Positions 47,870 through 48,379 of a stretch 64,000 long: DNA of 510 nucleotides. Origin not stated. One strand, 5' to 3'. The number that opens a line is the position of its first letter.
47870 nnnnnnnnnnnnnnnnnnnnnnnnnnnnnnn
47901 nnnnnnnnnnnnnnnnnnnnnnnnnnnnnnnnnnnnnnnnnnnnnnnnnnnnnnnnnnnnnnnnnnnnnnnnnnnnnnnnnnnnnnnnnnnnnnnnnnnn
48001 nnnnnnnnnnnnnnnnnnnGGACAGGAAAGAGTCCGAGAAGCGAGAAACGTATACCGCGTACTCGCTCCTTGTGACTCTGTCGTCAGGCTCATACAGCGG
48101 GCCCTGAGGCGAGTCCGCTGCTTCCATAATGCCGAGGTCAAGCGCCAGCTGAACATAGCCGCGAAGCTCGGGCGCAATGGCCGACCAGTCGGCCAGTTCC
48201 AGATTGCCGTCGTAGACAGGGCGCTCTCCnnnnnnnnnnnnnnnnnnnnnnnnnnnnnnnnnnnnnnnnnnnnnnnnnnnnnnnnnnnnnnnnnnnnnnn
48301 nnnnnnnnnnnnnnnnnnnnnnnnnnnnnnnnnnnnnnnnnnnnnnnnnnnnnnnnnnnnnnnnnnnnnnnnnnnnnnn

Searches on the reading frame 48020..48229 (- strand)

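Call 6: search_protein_families(library=pfam, proteins=[window:48020-48229:-], max_evalue=10)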
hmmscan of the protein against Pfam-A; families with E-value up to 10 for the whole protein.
seq(70 aa): 1 family
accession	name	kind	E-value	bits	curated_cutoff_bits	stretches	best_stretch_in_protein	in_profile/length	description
PF00395.25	SLH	-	0.00045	20.6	20.8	1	14-58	4-44/44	S-layer homology domain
